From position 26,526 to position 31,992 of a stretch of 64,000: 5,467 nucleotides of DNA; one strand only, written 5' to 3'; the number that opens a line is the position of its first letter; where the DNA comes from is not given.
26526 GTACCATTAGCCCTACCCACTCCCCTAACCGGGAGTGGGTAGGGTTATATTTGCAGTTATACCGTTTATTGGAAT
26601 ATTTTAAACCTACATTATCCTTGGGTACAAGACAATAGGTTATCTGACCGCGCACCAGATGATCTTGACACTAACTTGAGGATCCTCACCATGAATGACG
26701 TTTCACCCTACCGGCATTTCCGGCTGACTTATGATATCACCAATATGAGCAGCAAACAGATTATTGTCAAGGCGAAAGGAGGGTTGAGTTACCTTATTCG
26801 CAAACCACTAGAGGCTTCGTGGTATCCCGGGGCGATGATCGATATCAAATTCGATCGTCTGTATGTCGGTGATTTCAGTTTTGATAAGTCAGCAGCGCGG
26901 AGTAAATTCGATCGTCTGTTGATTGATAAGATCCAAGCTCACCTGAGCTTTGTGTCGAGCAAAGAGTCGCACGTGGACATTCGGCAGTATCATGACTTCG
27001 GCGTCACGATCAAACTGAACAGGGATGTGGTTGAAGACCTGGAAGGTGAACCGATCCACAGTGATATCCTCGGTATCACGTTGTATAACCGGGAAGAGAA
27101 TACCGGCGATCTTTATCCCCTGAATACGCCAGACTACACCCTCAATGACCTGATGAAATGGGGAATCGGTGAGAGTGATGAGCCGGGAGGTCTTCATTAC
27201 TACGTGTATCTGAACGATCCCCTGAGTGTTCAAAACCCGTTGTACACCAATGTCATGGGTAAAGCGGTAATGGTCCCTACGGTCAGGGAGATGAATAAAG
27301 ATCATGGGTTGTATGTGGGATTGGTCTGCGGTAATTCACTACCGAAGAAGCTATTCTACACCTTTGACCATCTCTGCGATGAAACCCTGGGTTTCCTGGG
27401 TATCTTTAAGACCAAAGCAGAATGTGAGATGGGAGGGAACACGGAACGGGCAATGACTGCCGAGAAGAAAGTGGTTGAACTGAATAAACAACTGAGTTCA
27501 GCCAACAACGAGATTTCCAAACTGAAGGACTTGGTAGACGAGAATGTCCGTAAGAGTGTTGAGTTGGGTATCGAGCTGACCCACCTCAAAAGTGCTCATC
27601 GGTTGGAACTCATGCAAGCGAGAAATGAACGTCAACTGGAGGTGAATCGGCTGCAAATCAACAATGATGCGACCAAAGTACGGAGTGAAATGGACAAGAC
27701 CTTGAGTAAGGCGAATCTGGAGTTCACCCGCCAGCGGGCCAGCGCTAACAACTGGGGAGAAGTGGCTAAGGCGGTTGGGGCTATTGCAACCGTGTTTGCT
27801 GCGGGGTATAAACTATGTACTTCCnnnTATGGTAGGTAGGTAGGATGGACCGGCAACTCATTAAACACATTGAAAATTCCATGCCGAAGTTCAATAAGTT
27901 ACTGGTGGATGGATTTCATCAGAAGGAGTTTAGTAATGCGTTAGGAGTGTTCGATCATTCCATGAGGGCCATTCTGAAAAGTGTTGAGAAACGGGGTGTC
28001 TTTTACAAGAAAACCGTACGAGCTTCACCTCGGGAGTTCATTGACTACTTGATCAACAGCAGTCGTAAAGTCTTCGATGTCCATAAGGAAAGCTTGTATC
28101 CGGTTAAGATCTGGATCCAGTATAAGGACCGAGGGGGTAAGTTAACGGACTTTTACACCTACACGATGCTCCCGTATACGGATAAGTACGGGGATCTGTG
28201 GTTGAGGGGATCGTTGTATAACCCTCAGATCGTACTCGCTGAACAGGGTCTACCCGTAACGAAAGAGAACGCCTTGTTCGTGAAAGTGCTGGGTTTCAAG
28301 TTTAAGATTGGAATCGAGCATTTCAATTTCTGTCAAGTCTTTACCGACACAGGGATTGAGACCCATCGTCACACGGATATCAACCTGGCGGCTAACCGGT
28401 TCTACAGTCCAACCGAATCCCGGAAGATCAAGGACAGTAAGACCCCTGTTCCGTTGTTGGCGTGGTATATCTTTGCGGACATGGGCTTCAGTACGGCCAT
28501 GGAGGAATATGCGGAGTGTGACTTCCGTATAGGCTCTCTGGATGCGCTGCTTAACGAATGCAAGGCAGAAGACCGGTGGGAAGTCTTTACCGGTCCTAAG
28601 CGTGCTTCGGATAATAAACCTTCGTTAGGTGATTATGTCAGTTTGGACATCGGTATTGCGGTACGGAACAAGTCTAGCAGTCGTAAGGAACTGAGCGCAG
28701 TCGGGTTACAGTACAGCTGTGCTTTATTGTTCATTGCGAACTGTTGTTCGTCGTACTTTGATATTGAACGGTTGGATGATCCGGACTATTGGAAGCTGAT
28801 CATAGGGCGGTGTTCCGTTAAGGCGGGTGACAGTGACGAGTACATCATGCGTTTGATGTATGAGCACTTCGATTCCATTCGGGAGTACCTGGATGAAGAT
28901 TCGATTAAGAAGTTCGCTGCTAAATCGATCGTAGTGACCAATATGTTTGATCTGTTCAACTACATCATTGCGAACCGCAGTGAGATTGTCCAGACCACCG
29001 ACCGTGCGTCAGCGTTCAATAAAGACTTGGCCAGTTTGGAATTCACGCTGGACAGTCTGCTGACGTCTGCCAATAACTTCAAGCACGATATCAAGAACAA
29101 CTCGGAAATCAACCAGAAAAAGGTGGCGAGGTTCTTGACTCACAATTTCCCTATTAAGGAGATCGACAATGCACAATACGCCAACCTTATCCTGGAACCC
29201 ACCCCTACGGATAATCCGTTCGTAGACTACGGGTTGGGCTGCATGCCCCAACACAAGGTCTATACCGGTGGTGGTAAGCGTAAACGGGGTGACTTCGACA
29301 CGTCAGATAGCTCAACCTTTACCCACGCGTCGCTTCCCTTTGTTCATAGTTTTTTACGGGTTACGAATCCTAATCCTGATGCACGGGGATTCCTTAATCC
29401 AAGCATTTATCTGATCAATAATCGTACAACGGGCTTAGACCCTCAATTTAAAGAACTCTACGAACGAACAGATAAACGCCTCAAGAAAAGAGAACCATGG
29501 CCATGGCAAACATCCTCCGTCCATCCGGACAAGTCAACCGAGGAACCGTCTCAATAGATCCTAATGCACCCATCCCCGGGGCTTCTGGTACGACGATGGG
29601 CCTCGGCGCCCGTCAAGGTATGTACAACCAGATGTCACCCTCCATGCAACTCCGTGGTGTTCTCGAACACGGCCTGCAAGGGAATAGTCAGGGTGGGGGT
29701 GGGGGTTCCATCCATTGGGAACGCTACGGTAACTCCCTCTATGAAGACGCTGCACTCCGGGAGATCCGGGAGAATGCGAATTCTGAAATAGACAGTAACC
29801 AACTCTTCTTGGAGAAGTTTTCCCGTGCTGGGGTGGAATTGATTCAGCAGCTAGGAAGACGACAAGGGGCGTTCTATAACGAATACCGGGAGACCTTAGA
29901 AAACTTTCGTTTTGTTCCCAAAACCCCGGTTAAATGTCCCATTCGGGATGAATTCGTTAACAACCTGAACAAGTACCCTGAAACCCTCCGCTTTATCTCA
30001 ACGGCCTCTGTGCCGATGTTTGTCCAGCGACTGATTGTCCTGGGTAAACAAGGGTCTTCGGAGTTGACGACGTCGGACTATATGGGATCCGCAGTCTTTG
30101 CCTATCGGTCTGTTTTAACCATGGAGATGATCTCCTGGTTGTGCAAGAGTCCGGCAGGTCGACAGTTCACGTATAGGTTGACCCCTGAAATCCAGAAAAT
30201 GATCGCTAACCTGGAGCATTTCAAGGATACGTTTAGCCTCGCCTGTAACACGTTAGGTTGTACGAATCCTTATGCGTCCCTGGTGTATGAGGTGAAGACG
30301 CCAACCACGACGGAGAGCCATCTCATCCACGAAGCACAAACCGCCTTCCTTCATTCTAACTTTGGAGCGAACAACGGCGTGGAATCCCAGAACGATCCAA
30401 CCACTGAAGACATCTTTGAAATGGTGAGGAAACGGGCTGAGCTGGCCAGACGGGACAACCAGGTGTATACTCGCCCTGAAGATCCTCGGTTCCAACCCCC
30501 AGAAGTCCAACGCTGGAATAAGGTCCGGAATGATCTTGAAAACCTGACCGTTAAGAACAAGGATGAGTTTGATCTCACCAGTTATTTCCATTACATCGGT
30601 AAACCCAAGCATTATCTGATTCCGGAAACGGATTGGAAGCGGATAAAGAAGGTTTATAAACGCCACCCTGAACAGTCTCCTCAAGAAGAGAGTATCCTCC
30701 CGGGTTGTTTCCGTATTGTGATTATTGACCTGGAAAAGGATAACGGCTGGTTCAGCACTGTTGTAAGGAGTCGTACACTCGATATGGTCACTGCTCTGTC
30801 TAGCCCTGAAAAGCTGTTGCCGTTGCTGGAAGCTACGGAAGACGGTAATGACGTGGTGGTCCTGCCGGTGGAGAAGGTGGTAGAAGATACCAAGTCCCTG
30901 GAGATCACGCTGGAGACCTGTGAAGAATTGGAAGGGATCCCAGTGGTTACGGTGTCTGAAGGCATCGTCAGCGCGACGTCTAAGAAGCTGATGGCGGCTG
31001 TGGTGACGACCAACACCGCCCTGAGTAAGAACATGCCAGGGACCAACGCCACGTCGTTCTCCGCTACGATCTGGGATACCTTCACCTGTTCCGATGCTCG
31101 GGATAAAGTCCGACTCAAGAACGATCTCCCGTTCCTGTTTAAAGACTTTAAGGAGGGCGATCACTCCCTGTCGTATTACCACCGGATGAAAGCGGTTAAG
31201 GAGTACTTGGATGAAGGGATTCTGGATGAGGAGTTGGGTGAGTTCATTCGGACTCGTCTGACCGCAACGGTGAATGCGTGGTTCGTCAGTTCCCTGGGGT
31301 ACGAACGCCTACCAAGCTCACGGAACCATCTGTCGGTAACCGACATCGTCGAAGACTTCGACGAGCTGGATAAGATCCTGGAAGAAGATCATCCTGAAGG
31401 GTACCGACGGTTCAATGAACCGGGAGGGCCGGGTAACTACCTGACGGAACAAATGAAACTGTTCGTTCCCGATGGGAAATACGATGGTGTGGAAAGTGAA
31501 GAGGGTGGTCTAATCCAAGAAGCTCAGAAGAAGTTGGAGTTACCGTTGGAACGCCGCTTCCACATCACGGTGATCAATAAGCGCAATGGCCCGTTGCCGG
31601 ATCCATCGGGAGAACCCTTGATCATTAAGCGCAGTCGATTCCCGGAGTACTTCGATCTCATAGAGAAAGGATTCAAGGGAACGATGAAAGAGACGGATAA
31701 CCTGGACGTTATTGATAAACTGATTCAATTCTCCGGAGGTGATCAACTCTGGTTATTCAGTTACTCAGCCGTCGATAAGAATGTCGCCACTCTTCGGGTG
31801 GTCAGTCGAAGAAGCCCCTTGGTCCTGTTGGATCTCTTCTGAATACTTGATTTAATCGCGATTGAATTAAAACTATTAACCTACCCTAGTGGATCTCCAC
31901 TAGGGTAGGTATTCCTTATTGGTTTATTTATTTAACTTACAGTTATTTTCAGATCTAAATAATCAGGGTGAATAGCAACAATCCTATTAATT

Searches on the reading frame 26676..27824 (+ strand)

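Call 109: search_protein_families(library=phrogs, proteins=[window:26676-27824:+], max_evalue=0.00001)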
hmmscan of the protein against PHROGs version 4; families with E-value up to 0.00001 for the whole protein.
window:26676-27824:+ (383 aa): 1 family
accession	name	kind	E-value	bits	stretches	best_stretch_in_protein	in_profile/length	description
phrog_27591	-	unknown function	1.2e-176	588.3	1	2-383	2-381/381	-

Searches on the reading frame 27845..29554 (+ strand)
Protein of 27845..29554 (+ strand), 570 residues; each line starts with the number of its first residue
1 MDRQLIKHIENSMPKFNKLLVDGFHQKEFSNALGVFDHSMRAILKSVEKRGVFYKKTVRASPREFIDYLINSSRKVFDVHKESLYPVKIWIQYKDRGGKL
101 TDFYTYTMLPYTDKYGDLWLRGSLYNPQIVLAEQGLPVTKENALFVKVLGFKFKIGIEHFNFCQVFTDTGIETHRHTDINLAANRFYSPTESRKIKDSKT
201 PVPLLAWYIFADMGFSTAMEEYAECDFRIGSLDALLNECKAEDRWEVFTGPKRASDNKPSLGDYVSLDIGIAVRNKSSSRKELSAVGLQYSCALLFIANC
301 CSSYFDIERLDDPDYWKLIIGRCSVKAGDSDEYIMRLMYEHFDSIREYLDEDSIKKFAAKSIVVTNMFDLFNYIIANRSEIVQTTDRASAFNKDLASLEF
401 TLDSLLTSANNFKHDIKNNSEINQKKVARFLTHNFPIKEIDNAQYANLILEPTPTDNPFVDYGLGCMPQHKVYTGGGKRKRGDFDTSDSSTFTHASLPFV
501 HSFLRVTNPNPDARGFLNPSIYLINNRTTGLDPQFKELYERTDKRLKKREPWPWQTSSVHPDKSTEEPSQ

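Call 109: search_protein_families(library=phrogs, proteins=[window:27845-29554:+], max_evalue=0.00001)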
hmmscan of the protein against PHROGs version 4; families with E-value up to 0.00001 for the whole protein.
window:27845-29554:+ (570 aa): 1 family
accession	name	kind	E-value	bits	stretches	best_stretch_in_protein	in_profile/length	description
phrog_2943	-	DNA, RNA and nucleotide metabolism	2.6e-162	542.1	1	1-550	1-534/535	polymerase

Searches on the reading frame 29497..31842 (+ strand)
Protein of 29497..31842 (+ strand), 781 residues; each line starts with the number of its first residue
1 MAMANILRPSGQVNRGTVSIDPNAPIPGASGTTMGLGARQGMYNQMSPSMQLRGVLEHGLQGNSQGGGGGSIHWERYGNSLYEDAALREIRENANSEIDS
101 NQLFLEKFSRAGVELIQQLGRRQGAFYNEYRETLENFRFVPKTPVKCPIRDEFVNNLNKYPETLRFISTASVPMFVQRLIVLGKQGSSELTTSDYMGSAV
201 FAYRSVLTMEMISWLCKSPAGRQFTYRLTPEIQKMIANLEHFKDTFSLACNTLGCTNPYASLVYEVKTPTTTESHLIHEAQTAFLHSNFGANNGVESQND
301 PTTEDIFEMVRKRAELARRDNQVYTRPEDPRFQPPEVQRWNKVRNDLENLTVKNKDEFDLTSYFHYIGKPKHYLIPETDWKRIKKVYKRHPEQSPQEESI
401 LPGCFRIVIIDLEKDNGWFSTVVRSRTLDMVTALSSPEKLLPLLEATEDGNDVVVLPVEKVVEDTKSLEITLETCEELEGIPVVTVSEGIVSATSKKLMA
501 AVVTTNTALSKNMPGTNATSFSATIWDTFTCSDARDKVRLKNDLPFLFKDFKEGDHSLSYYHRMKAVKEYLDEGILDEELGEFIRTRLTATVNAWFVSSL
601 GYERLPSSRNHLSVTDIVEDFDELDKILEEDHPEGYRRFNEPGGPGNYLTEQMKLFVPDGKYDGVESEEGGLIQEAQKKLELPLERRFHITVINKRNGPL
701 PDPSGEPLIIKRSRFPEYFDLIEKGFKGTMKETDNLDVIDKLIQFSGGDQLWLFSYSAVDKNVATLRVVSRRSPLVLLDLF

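Call 4: search_protein_families(library=pfam, proteins=[window:29497-31842:+], max_evalue=1)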
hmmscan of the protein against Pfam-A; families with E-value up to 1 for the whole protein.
window:29497-31842:+ (781 aa): 0 families

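Call 7: search_protein_families(library=phrogs, proteins=[window:29497-31842:+], max_evalue=0.1)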
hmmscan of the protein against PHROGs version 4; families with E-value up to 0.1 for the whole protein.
window:29497-31842:+ (781 aa): 1 family
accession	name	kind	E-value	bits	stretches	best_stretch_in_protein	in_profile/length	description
phrog_13213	-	unknown function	4.9e-297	988.7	1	3-781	13-842/842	-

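Call 30: search_dna_similar(query=window:29497-31839:+, collection=phages, mode=protein, max_evalue=0.00001, max_rows=40, rows=spread)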
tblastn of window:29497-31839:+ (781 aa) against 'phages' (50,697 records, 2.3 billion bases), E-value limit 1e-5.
Records with a match: 20; places in all: 21; records where one place covers at least 80% of the query: 18.
Best place of each record, by identity: >=99% 6; 95-99% 2; <60% 12.
By first word of the organism name: Pseudomonas 8; Klebsiella 5; Erwinia 3; Raoultella 1; Stenotrophomonas 1; Shewanella 1; Aeromonas 1.
By host as written in the record: Klebsiella pneumoniae 3; Pseudomonas aeruginosa PA_GP-1 2; Pseudomonas aeruginosa 2; Erwinia amylovora 2; - 1; Pseudomonas aeruginosa BWKH8 1; Pseudomonas aeruginosa BWKH47 1; Pseudomonas sp. 1; and 7 more.
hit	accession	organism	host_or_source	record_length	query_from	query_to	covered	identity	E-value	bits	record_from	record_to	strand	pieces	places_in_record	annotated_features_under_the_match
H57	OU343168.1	Pseudomonas phage vB_PaeM_phiRU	-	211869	1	774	99%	99.5%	0e+0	1449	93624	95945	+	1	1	record has no annotation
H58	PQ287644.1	Pseudomonas phage HHBS8_1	Pseudomonas aeruginosa BWKH8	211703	1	774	99%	99.2%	0e+0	1447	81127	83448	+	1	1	hypothetical protein | polymerase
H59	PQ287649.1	Pseudomonas phage HHBS47_1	Pseudomonas aeruginosa BWKH47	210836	1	774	99%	99.2%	0e+0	1447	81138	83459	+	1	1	hypothetical protein | polymerase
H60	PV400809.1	Pseudomonas phage vB_PaeM_GXNNE2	Pseudomonas aeruginosa PA_GP-1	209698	1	774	99%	99.2%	0e+0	1445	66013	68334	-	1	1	hypothetical protein (x2)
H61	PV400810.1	Pseudomonas phage vB_PaeM_GXNNA8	Pseudomonas aeruginosa PA_GP-1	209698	1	774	99%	99.2%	0e+0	1445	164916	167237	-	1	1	hypothetical protein (x2)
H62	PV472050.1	Pseudomonas phage MIZ-Pa99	Pseudomonas aeruginosa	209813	1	774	99%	99.1%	0e+0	1447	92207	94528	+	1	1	hypothetical protein | polymerase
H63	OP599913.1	Pseudomonas phage IR-QUMS-PaBa1-GHS-2021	Pseudomonas aeruginosa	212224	1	774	99%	98.7%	0e+0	1445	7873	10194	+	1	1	hypothetical protein (x2)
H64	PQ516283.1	Pseudomonas phage vB_PQ1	Pseudomonas sp.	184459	1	740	95%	97.1%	2e-138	1686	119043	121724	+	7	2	hypothetical protein (x8) | repeat_region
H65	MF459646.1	Erwinia phage vB_EamM_RisingSun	Erwinia amylovora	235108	72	780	91%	27.2%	2e-65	243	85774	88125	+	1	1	hypothetical protein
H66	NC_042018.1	Erwinia phage vB_EamM_RisingSun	Erwinia amylovora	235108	72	780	91%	27.2%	2e-65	243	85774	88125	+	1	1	hypothetical protein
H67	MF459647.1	Erwinia phage vB_EamM_Joad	Erwinia amylovora ATCC 29780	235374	72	780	91%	27.2%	2e-65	243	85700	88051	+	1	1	hypothetical protein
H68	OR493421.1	Klebsiella phage YC1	Klebsiella pneumoniae ATCC 700603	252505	102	780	87%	25.5%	7e-22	108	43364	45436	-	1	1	hypothetical protein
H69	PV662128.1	Raoultella phage VB_ZK_P1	Raoultella ornithinolytica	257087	102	780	87%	25.3%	6e-22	108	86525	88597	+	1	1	VBZKP1_86: hypothetical protein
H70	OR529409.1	Stenotrophomonas phage BUCTxx100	Stenotrophomonas maltophilia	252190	102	780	87%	25.2%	9e-22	107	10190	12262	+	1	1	hypothetical protein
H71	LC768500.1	Klebsiella phage phiKp_32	Klebsiella pneumoniae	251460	102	780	87%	24.6%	1e-21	107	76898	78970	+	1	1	hypothetical protein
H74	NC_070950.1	Klebsiella phage Miami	Klebsiella pneumoniae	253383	102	780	87%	23.4%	2e-20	103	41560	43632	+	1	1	hypothetical protein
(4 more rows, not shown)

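Call 31: get_annotated_region(hit=H66, flank=7000)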
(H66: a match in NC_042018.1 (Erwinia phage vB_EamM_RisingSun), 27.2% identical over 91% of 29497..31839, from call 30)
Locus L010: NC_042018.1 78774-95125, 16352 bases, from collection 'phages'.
description: Erwinia phage vB_EamM_RisingSun, complete genome.
organism: Erwinia phage vB_EamM_RisingSun (NCBI taxid 2026080)
taxonomy: Viruses; Duplodnaviria; Heunggongvirae; Uroviricota; Caudoviricetes; Risingsunvirus; Risingsunvirus risingsun
host: Erwinia amylovora; source: apple tree; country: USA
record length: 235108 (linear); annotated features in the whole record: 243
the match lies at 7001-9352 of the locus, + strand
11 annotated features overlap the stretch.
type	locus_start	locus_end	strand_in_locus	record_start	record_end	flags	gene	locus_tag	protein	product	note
CDS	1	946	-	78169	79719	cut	-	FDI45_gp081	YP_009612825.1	DnaB-like replicative helicase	gp81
CDS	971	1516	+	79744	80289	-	-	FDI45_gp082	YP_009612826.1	hypothetical protein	gp82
CDS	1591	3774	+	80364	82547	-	-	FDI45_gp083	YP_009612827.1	major head protein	gp83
CDS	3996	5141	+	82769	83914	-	-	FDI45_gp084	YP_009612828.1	hypothetical protein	gp84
CDS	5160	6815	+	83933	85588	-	-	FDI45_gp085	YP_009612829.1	polymerase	gp85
CDS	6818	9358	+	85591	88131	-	-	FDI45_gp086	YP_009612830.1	hypothetical protein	gp86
CDS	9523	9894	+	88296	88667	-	-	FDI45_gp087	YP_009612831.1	hypothetical protein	gp87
CDS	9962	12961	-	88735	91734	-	-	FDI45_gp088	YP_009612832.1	virion structural protein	gp88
CDS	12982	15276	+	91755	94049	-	-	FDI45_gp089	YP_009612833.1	putative virion structural protein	gp89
CDS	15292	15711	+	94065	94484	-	-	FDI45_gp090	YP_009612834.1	hypothetical protein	gp90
CDS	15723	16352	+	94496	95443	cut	-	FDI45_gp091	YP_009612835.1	putative virion structural protein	gp91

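Call 32: get_annotated_region(hit=H74, flank=7000)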
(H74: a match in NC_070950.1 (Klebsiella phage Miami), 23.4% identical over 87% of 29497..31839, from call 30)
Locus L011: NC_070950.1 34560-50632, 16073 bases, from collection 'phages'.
description: Klebsiella phage Miami, complete genome.
organism: Klebsiella phage Miami (NCBI taxid 2767581)
taxonomy: Viruses; Duplodnaviria; Heunggongvirae; Uroviricota; Caudoviricetes; Miamivirus; Miamivirus miami
host: Klebsiella pneumoniae; source: wastewater; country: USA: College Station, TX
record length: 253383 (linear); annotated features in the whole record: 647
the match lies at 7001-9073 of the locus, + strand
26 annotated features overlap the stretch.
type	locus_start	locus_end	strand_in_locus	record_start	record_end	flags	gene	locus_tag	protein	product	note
CDS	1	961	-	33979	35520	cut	-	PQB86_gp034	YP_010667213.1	DnaB-like replicative helicase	gb|QDJ96873.1| hypothetical protein PS1_0114 [Aeromonas phage PS1]gb|QFR59505.1| DNA helicase [Aeromonas phage PS2]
regulatory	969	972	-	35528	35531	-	-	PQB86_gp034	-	ribosome_binding_site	-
regulatory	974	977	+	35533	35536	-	-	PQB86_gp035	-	ribosome_binding_site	-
CDS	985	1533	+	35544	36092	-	-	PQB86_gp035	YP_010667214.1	hypothetical protein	ref|YP_009626118.1| hypothetical protein [Vibrio phage VP4B]gb|AGB07256.1| hypothetical protein [Vibrio phage VP4B]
regulatory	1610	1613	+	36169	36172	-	-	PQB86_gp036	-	ribosome_binding_site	-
CDS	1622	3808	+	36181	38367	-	-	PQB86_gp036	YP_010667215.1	major head protein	gb|QAU04302.1| hypothetical protein [Vibrio phage 2 TSL-2019]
regulatory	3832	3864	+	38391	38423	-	-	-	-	terminator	-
regulatory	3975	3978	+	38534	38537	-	-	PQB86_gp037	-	ribosome_binding_site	-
CDS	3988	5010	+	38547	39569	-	-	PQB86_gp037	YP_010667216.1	hypothetical protein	ref|YP_418112.1| hypothetical protein PPEV_gp079 [Pseudomonas phage EL]emb|CAG27173.1| hypothetical protein ...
regulatory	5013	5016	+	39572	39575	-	-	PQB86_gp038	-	ribosome_binding_site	-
CDS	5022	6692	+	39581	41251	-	-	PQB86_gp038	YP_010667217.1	polymerase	ref|YP_009626121.1| hypothetical protein [Vibrio phage VP4B]gb|AGB07259.1| hypothetical protein [Vibrio phage VP4B]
regulatory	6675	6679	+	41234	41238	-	-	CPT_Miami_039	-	ribosome_binding_site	-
CDS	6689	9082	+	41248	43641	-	-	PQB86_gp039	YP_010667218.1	hypothetical protein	gb|QBZ70646.1| hypothetical protein pETSU_065 [Edwardsiella virus pEt-SU]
regulatory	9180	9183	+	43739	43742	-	-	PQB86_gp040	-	ribosome_binding_site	-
CDS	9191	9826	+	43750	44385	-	-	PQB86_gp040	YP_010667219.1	hypothetical protein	-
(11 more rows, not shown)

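Call 55: search_dna_similar(query=L010:9523-9891:+, collection=phages, mode=protein, max_evalue=1, max_rows=40)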
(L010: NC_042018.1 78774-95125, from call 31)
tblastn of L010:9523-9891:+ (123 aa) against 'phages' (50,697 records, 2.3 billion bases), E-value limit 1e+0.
Records with a match: 3; places in all: 3; records where one place covers at least 80% of the query: 3.
Best place of each record, by identity: >=99% 2; 95-99% 1.
By first word of the organism name: Erwinia 3.
By host as written in the record: Erwinia amylovora 2; Erwinia amylovora ATCC 29780 1.
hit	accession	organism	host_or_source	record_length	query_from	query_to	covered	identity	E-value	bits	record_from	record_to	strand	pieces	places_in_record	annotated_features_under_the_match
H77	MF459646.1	Erwinia phage vB_EamM_RisingSun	Erwinia amylovora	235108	14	123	89%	100.0%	3e-34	129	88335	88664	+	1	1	hypothetical protein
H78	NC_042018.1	Erwinia phage vB_EamM_RisingSun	Erwinia amylovora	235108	14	123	89%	100.0%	3e-34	129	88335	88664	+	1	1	hypothetical protein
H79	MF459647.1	Erwinia phage vB_EamM_Joad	Erwinia amylovora ATCC 29780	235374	14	123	89%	98.2%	2e-33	127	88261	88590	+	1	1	hypothetical protein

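Call 56: search_dna_similar(query=L011:11066-11458:+, collection=phages, mode=protein, max_evalue=1, max_rows=50)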
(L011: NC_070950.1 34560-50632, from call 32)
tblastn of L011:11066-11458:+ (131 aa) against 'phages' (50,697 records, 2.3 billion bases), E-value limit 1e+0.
Records with a match: 7; places in all: 7; records where one place covers at least 80% of the query: 7.
Best place of each record, by identity: >=99% 2; 95-99% 3; 90-95% 2.
By first word of the organism name: Klebsiella 5; Raoultella 1; Stenotrophomonas 1.
By host as written in the record: Klebsiella pneumoniae 3; Raoultella ornithinolytica 1; Klebsiella pneumoniae ATCC 700603 1; Klebsiella pneumoniae KLEB009 1; Stenotrophomonas maltophilia 1.
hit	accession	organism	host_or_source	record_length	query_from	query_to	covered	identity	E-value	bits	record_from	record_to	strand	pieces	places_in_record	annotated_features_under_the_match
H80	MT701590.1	Klebsiella phage Miami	Klebsiella pneumoniae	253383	1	123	94%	100.0%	1e-51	179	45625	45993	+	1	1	hypothetical protein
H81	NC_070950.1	Klebsiella phage Miami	Klebsiella pneumoniae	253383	1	123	94%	100.0%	1e-51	179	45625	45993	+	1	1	hypothetical protein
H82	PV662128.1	Raoultella phage VB_ZK_P1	Raoultella ornithinolytica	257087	1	123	94%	98.4%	2e-50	176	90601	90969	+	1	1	VBZKP1_90: hypothetical protein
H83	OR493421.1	Klebsiella phage YC1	Klebsiella pneumoniae ATCC 700603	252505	1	123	94%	95.9%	3e-49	173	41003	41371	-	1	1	hypothetical protein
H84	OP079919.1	Klebsiella phage KPN8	Klebsiella pneumoniae KLEB009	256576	1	123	94%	95.1%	3e-48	170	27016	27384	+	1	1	hypothetical protein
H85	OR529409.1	Stenotrophomonas phage BUCTxx100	Stenotrophomonas maltophilia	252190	1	123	94%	94.3%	1e-47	168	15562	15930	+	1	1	hypothetical protein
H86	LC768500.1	Klebsiella phage phiKp_32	Klebsiella pneumoniae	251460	1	123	94%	91.9%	1e-47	168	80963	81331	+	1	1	hypothetical protein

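Call 75: search_protein_families(library=phrogs, proteins=[L011:11066-11458:+, L011:10605-10994:+, L011:9969-10538:+, L010:9523-9891:+], max_evalue=0.1)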
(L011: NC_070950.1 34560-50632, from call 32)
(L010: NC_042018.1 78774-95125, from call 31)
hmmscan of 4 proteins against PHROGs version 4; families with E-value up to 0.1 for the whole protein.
L011:11066-11458:+ (131 aa): 5 families
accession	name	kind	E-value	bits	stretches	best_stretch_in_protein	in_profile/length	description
phrog_14537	-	unknown function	0.0053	17.2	1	21-79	14-72/295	-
phrog_16692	-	unknown function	0.015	14.7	1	29-79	706-759/1107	-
phrog_34416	-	unknown function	0.027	15.5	1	32-106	23-98/123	-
phrog_18476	-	unknown function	0.05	14.4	1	34-76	65-106/209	-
phrog_17853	-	unknown function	0.061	14.6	1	10-50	8-46/99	-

L011:10605-10994:+ (130 aa): 12 families
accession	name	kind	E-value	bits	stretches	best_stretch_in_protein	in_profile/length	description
phrog_20938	-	unknown function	0.0018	17.5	1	51-102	807-857/1028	-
phrog_4431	-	unknown function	0.013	16.4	1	42-82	94-130/184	-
phrog_18044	-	unknown function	0.016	16.8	1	49-83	32-66/74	-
phrog_16692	-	unknown function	0.017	14.5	1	52-101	726-774/1107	-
phrog_7477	-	unknown function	0.023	15.2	1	42-91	261-309/313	-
phrog_11489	-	unknown function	0.046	12.7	1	52-100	732-777/1717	-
phrog_30335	-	unknown function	0.047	11.6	1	49-121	159-227/2900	-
phrog_22557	-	unknown function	0.065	14.3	0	50-93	49-95/136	-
phrog_21759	-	unknown function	0.068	12.1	1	44-90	322-375/968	-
phrog_3363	-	unknown function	0.074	13.5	0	42-87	180-229/233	-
phrog_32425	-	unknown function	0.076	14.4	0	62-102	46-86/96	-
phrog_794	-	tail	0.078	12.6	1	26-94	605-670/763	tail length tape measure protein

L011:9969-10538:+ (190 aa): 0 families

L010:9523-9891:+ (123 aa): 1 family
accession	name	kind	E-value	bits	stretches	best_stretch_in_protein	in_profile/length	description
phrog_34416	-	unknown function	1.1e-80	268.8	1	1-123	1-123/123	-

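Call 90: search_solved_structures(query=window:29497-31839:+, max_evalue=0.01)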
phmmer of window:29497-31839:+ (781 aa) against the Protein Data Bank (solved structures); distinct sequences matched with E-value up to 0.01: 0.
